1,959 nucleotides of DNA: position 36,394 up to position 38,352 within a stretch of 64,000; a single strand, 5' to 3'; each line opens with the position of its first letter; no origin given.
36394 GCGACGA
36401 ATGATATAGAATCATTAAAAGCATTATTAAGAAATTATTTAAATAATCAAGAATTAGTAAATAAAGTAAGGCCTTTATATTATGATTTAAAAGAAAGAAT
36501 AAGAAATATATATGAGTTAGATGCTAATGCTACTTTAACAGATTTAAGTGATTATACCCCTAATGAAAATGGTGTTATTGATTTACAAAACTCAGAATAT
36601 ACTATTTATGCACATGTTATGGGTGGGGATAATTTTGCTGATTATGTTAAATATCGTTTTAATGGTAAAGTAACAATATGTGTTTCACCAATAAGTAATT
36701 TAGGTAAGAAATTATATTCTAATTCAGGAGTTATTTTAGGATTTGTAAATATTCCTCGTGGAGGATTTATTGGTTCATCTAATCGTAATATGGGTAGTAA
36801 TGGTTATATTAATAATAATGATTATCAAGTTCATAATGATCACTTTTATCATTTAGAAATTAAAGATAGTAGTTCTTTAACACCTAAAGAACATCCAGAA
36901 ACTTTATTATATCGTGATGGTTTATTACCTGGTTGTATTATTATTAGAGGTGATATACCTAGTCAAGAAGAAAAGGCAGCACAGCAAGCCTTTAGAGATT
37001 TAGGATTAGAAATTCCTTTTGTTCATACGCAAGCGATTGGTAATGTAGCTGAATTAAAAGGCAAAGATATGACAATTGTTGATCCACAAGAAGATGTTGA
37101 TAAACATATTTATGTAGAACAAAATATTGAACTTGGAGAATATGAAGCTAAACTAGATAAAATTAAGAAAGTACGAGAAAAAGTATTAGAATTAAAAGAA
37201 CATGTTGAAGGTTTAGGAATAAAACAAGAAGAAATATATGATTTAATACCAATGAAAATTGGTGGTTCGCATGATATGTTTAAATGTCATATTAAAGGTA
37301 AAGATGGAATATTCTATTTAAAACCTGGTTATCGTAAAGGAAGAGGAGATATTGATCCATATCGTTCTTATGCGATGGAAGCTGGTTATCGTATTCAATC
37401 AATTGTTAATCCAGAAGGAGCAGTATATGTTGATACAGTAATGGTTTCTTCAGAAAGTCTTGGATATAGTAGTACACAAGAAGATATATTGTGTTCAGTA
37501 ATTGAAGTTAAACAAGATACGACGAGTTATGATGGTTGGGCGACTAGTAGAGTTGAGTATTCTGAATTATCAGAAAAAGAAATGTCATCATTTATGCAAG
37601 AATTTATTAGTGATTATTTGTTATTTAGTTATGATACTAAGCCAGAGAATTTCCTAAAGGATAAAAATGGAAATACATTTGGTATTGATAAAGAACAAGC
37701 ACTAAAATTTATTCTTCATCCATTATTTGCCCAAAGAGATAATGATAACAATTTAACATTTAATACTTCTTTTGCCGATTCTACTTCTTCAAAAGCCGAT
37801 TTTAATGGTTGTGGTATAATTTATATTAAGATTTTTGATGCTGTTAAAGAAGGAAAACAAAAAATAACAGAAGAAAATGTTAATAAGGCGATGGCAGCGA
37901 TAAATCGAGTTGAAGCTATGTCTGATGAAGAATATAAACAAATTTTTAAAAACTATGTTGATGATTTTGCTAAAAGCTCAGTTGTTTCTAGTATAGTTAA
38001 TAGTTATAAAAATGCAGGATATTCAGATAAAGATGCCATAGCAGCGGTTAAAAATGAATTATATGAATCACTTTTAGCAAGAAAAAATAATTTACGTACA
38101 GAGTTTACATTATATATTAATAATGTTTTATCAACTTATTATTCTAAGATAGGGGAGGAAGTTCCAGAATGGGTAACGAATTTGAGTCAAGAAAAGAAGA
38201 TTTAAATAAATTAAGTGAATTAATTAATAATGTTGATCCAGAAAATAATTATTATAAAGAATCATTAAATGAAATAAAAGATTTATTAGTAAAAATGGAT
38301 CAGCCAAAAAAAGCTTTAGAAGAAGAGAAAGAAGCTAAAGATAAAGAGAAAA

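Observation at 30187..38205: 8-kb gene for a 2672-aa cytoplasmic repeat protein ending in a kinase-like domain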

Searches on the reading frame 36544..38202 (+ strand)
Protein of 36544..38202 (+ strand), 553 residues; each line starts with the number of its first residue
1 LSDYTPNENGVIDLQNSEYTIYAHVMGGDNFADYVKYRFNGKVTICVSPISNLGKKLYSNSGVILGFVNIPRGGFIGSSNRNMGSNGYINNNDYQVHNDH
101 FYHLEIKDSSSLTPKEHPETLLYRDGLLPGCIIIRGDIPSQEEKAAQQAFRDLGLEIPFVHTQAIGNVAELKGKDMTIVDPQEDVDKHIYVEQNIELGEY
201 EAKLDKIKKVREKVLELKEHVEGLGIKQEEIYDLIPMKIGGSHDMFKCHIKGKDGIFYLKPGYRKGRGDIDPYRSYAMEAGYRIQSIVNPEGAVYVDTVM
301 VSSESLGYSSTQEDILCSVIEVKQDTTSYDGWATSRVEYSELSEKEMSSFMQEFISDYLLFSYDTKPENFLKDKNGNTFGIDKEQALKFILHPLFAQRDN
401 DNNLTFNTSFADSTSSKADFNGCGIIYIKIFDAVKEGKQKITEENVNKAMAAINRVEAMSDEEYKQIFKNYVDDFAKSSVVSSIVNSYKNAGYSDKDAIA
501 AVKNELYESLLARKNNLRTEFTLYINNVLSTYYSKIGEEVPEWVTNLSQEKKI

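Call 20: search_solved_structures(query=A2, max_evalue=10, show_alignments=3)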
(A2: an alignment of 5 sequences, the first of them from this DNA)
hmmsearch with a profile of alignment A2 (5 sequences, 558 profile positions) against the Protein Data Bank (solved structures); distinct sequences matched with E-value up to 10: 8.
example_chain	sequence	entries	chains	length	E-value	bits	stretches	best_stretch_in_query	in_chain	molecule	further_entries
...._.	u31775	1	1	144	0.16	13.5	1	406-465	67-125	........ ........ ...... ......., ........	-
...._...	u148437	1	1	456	0.46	12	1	194-254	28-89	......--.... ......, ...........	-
6gir_A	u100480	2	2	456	0.46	12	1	194-254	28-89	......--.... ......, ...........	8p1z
4csg_G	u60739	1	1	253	0.6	11.6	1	464-509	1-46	NUCLEOPROTEIN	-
4csf_C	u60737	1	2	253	0.94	11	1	464-509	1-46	NUCLEOPROTEIN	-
4csf_A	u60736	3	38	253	0.95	11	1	464-509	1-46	NUCLEOPROTEIN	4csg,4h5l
4csf_E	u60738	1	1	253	1.1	10.7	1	464-509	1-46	NUCLEOPROTEIN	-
4nad_B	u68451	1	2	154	2.5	9.6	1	186-231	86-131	Regulation of nuclear pre-mRNA domain-containing protein 1B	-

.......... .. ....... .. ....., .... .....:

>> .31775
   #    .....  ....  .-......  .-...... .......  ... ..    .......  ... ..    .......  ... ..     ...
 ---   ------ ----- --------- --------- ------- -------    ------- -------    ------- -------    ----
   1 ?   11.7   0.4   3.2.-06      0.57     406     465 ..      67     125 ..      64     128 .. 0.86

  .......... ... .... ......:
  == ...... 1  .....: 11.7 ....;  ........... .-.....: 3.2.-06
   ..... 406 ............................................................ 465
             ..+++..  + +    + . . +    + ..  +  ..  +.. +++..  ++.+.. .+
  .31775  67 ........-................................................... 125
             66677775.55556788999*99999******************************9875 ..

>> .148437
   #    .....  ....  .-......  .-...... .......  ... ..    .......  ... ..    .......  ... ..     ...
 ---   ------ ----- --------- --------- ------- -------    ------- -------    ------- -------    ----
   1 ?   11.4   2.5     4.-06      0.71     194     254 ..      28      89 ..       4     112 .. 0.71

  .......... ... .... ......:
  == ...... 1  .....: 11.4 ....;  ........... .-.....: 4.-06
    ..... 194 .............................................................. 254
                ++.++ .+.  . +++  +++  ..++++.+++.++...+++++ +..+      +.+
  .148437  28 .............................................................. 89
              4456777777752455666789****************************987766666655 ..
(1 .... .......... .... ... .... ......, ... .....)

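Call 31: predict_structure(alignment_id=A2)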
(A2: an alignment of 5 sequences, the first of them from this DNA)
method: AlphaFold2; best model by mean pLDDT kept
length: 553 residues; sequences in the alignment: 5
mean_pLDDT: 56.6   pTM: 0.55
mean pLDDT of the five models: 56.6, 51.0, 50.3, 48.0, 46.7
residues with pLDDT >= 90: 78; 70-90: 122; 50-70: 94; < 50: 259
segments of 3 or more residues with pLDDT < 50: 1-3, 15-63, 68-129, 163-254, 264-268, 324-338, 364-381, 414-424, 551-553
pLDDT, mean of each block of 10 residues (from residue 1): 59 48 30 28 25 24 44 29 23 25 21 24 37 61 59 60 34 24 26 28 34 42 36 36 41 52 51 83 85 71 59 69 43 42 79 85 53 40 67 77 74 49 57 86 93 95 95 90 91 95 93 91 88 90 76 40
secondary structure, 60 per line:
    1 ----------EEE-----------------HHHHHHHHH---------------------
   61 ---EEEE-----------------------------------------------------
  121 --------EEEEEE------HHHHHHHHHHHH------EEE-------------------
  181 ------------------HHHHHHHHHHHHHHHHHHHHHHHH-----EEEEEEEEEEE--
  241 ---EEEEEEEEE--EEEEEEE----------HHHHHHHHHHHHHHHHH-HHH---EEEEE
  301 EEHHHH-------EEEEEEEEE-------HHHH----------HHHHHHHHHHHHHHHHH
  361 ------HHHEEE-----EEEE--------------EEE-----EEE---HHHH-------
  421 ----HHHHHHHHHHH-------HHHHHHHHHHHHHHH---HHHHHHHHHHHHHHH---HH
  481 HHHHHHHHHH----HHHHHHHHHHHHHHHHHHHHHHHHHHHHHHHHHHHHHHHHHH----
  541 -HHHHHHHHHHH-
elements in order: E11-13 H31-39 E64-67 E129-134 H141-152 E159-161 H199-222 E228-238 E244-252 E255-261 H272-288 E296-302 H303-306 E314-322 H330-333 H344-360 E370-372 E378-381 E396-398 E404-406 H410-413 H425-435 H443-457 H461-475 H479-490 H495-536 H542-552

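Call 33: search_protein_representatives(alignment_id=A2)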
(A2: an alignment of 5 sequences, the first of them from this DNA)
Query: 5 sequences, 558 profile positions. Proteins with E-value up to 0.001 (for the whole library): 481; up to 1e-10: 264; up to 1e-30: 33. The best 150 are listed.
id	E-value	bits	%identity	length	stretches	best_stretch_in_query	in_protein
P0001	6.7e-299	1008.5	-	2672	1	8-558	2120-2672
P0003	3.2e-282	953.4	-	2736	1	1-554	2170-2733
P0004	1.4e-280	948.0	-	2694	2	6-558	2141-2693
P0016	1.1e-244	829.5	-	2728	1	15-554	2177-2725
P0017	3.6e-211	718.9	-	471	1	90-558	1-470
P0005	2.1e-186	637.1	-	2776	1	1-558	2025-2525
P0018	4.7e-178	609.5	-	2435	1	8-550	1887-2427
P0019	2.8e-119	415.5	-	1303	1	2-555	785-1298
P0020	1.1e-112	393.8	-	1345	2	14-536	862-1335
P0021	2.1e-112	392.8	-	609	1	17-538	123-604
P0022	1.1e-103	364.1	-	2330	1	2-556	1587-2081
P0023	1.1e-97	344.2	-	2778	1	1-555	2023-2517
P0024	5.5e-97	341.9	-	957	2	220-536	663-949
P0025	9.1e-95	334.6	-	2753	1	1-555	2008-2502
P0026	1.3e-91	324.2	-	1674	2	1-223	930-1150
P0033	5.0e-65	236.4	-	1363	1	17-485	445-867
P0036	4.2e-59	216.9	-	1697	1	16-556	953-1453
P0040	2.0e-48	181.6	-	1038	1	15-536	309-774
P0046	1.3e-29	119.5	-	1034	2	286-542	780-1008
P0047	6.5e-29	117.2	-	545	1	45-483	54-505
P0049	6.8e-28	113.8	-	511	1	10-203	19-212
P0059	3.9e-24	101.4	-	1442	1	10-195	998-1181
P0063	6.6e-24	100.7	-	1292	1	17-195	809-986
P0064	7.9e-24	100.4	-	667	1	18-177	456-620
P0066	8.4e-24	100.3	-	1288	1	16-182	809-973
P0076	1.4e-22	96.3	-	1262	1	10-225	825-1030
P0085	8.3e-22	93.7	-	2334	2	220-482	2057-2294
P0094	4.1e-21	91.5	-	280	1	239-481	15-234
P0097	4.9e-21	91.2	-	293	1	237-550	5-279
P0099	7.2e-21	90.6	-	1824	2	344-535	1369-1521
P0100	7.2e-21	90.6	-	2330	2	192-488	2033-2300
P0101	7.5e-21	90.6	-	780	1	254-481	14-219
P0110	8.5e-20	87.1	-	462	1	9-223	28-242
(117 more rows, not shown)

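Call 34: search_protein_families(library=pfam, proteins=[P0063, P0085, P0047, P0097, P0049, P0064, P0033, P0040, P0110, P0094], max_evalue=0.001)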
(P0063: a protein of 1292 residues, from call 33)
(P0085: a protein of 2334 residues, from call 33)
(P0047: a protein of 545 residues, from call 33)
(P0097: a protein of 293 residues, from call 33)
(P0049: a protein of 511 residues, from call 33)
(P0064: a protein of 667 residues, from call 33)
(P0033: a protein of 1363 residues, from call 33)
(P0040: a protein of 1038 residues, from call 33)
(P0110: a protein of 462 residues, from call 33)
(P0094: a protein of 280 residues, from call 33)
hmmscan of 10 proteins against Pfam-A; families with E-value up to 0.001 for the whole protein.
P0063 (1292 aa): 3 families
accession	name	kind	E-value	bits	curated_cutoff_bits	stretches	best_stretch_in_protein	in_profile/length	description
PF00149.33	Metallophos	-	1.2e-06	29.6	21.5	1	1015-1215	3-189/191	Calcineurin-like phosphoesterase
PF12850.12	Metallophos_2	-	3.5e-06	27.5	27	1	1015-1133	3-89/154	Calcineurin-like phosphoesterase superfamily domain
PF12550.13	GCR1_C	-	0.00024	21.8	23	0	968-1013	5-51/80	Transcriptional activator of glycolytic enzymes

P0085 (2334 aa): 0 families

P0047 (545 aa): 0 families

P0097 (293 aa): 0 families

P0049 (511 aa): 1 family
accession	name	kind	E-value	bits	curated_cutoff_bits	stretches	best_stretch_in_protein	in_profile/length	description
PF12850.12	Metallophos_2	-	3.7e-05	24.2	27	1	232-351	3-90/154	Calcineurin-like phosphoesterase superfamily domain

P0064 (667 aa): 0 families

P0033 (1363 aa): 1 family
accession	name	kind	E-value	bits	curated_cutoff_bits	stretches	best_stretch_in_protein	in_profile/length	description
PF18144.7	SMODS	-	0.0007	20.3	26.5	0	1096-1171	23-99/164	Second Messenger Oligonucleotide or Dinucleotide Synthetase domain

P0040 (1038 aa): 2 families
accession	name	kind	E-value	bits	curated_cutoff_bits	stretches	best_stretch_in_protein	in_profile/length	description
PF00149.33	Metallophos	-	3.4e-16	60.7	21.5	1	789-951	2-190/191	Calcineurin-like phosphoesterase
PF12850.12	Metallophos_2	-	9.2e-12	45.7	27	1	790-996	3-153/154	Calcineurin-like phosphoesterase superfamily domain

P0110 (462 aa): 2 families
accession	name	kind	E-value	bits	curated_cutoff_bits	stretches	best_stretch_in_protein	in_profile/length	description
PF12850.12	Metallophos_2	-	2.1e-14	54.2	27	1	239-396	2-125/154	Calcineurin-like phosphoesterase superfamily domain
PF00149.33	Metallophos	-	1.1e-09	39.5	21.5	1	239-388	2-189/191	Calcineurin-like phosphoesterase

P0094 (280 aa): 0 families

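Call 35: fold_search(model_id=the predicted structure, library=pdb)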
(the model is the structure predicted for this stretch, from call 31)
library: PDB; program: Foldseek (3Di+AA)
matches with E <= 10: 1410; with E <= 0.001: 18
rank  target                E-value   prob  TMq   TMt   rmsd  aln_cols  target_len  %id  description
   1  6g9n                  2.5e-04  0.99  0.21  0.30  19.0       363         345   12  Fragment-based discovery of a highly potent, orally bioavailable inhibitor which modulates the phosphorylation and catal (released 2018-05-30)
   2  8r5f                  3.0e-04  0.99  0.21  0.29  18.8       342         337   12  ERK2 covalently bound to RU83 cyclohexenone based inhibitor (released 2024-11-27)
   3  4s2z                  3.1e-04  0.99  0.21  0.30  19.0       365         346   12  ERK2 Intrinsically active mutant R65S (released 2016-01-27)
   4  7nr3                  3.5e-04  0.93  0.17  0.25  19.7       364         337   13  Discovery of ASTX029, a clinical candidate which modulates the phosphorylation and catalytic activity of ERK1/2 (released 2021-10-06)
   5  6opi                  3.7e-04  0.97  0.20  0.30  19.3       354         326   12  phosphorylated ERK2 with SCH-CPD336 (released 2019-07-31)
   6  4bwx_B                4.3e-04  0.97  0.20  0.25  21.5       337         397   14  Structure of Neurospora crassa PAN3 pseudokinase mutant (released 2013-08-21)
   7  4fv2                  4.8e-04  0.87  0.17  0.23  20.7       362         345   12  Crystal Structure of the ERK2 complexed with EK5 (released 2012-08-29)
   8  6g9d                  6.0e-04  0.98  0.21  0.30  18.9       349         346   12  Fragment-based discovery of a highly potent, orally bioavailable inhibitor which modulates the phosphorylation and catal (released 2018-05-30)
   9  7nr5                  6.0e-04  0.97  0.20  0.28  19.3       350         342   12  Discovery of ASTX029, a clinical candidate which modulates the phosphorylation and catalytic activity of ERK1/2 (released 2021-10-06)
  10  2w96_B                6.7e-04  0.99  0.21  0.37  10.1       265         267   15  Crystal Structure of CDK4 in complex with a D-type cyclin (released 2009-03-10)
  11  8rqv                  8.3e-04  0.96  0.20  0.28  18.9       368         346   12  Erk2 MAP kinase (T188A) AMP-PNP complex (released 2025-01-29)
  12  8pt1                  8.7e-04  0.97  0.21  0.29  18.8       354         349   12  ERK2 covelently bound to RU76 cyclohexenone based inhibitor (released 2024-07-24)
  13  8rlx                  8.7e-04  0.96  0.20  0.29  19.0       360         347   11  Erk2 MAP kinase T188A mutant (released 2025-01-15)
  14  4czy_D                8.7e-04  0.93  0.20  0.25  22.6       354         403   13  Complex of Neurospora crassa PAN2 (WD40-CS1) with PAN3 (pseudokinase and C-term) (released 2014-06-04)
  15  8u8j                  9.2e-04  0.97  0.22  0.31  18.5       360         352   13  Co-crystal structure of phosphorylated ERK2 in complex with ERK1/2 inhibitor #16 (released 2024-03-27)
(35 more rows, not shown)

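Call 54: find_related_loci(query=A2, collection=genome_contigs, flank=10000)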
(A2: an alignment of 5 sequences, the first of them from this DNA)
Query A2 (553 aa) in genome_contigs; peptide patterns used: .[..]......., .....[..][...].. (x = any residue, [..] = any of these).
16 stretches matched a pattern; 4 encode a relative of the query (tblastn E <= 1e-3); 4 distinct loci.
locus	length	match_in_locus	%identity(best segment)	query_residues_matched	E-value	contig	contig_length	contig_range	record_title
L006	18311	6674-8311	54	7-553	0e+0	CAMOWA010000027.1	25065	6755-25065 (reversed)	MAG: uncultured Bacillales bacterium isolate SRR873602_bin.104_metaWRAP_v1.3_MAG genome assembly, contig: NODE_3465_leng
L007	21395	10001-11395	27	8-528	2e-37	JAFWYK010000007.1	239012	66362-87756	MAG: Clostridia bacterium isolate RGIG6184 Sheep_Rectum-1__c429715, whole genome shotgun sequence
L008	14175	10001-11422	27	11-491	5e-36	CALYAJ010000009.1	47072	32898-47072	MAG: uncultured Clostridia bacterium isolate BRZ_V__bin74 genome assembly, contig: BRZ_V__NODE_640_length_47072_cov_9.82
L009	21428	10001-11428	27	11-491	2e-31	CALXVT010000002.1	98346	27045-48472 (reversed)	MAG: uncultured Clostridia bacterium isolate BRZ_HE__bin18 genome assembly, contig: BRZ_HE__NODE_204_length_98346_cov_7.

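Call 59: search_protein_families(library=pfam, proteins=[L007:12219-12545:+, L007:12580-13023:+, L009:12295-12651:+, L009:12632-13087:+, L006:8473-8958:+, L006:8278-8433:+, L007:1893-3761:+, L009:1174-3498:+], max_evalue=0.01)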
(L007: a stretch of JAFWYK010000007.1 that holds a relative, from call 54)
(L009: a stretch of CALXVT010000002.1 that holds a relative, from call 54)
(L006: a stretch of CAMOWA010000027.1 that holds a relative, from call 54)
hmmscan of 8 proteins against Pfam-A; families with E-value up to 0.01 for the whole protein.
L007:12219-12545:+ (109 aa): 1 family
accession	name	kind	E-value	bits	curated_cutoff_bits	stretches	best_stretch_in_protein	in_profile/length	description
PF11047.13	SopD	-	0.0053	16.4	25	1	23-64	175-216/319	Salmonella outer protein D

L007:12580-13023:+ (148 aa): 0 families

L009:12295-12651:+ (119 aa): 0 families

L009:12632-13087:+ (152 aa): 1 family
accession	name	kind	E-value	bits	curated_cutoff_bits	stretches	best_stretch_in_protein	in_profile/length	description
PF20308.4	TPR-S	-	0.0047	17.9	27.6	0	62-129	41-87/102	Tetratricopeptide Repeats-Sensor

L006:8473-8958:+ (162 aa): 1 family
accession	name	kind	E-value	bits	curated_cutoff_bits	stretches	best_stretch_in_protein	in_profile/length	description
PF08719.17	NADAR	-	5.3e-23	82.5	35.1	1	19-159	13-163/163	NADAR domain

L006:8278-8433:+ (52 aa): 0 families

L007:1893-3761:+ (623 aa): 5 families
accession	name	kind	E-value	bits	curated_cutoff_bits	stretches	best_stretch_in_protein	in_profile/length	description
PF22505.1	RNase_J_b_CASP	-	3.3e-52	176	27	1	292-417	1-126/126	Ribonuclease J, beta-CASP domain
PF17770.6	RNase_J_C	-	5.7e-34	117.6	23.8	1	523-623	1-102/102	Ribonuclease J C-terminal domain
PF00753.33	Lactamase_B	-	2.6e-14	54.1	22.7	1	90-234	6-151/196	Metallo-beta-lactamase superfamily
PF07521.17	RMMBL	-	5.4e-12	46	21.6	1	429-477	8-58/63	Zn-dependent metallo-hydrolase RNA specificity domain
PF12706.13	Lactamase_B_2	-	1.7e-08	34.8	27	1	102-234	3-144/200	Beta-lactamase superfamily domain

L009:1174-3498:+ (775 aa): 0 families

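Call 62: search_protein_families(library=padloc, proteins=[P0063, P0085, P0033, P0097], max_evalue=0.01)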
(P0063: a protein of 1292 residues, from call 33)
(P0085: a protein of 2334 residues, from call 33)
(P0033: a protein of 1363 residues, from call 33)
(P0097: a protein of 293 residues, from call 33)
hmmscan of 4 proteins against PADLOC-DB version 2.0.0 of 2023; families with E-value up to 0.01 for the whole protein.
P0063 (1292 aa): 0 families

P0085 (2334 aa): 0 families

P0033 (1363 aa): 1 family
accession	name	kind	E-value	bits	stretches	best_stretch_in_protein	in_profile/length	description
PDLC00786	Cyclase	-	0.0028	15.1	1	1101-1163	28-90/293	oligonucleotide-cyclase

P0097 (293 aa): 0 families

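Call 66: find_related_loci(query=A2, collection=viral_contigs, flank=8000)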
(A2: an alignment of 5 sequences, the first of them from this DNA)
Query A2 (553 aa) in viral_contigs; peptide patterns used: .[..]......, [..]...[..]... (x = any residue, [..] = any of these).
19 stretches matched a pattern, but none encodes a relative of the query by tblastn (E <= 1e-3).

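Call 68: find_encoding_contigs(protein=P0063, flank=8000, max_places=3)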
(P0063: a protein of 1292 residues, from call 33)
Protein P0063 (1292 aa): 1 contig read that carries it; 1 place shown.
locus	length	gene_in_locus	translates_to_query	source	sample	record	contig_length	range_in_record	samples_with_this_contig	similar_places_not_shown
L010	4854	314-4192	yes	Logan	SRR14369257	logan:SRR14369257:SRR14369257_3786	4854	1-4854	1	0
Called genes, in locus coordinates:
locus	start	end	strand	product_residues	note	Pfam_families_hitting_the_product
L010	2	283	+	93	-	?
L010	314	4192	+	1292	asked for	PF00149:Metallophos (weak), PF12850:Metallophos_2 (faint)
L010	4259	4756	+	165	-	-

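Call 69: find_encoding_contigs(protein=P0097, flank=8000, max_places=3)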
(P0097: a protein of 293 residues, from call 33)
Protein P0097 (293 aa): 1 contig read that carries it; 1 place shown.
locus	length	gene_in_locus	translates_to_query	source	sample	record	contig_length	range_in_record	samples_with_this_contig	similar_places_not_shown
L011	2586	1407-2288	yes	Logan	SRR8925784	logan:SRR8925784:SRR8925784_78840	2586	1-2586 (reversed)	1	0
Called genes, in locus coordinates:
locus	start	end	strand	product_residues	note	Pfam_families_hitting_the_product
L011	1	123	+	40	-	?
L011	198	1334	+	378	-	PF16403:Bact_surface_Ig-like (weak), PF01183:Glyco_hydro_25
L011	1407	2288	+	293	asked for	-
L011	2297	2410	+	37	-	-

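Call 70: find_encoding_contigs(protein=P0033, flank=8000, max_places=3)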
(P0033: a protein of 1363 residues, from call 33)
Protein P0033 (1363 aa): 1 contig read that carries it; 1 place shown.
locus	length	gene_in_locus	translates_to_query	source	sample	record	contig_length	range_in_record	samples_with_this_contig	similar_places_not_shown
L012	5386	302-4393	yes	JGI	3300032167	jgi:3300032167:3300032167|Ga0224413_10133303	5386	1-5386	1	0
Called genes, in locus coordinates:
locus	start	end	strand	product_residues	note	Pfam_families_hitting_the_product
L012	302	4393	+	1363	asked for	-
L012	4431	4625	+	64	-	-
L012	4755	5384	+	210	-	?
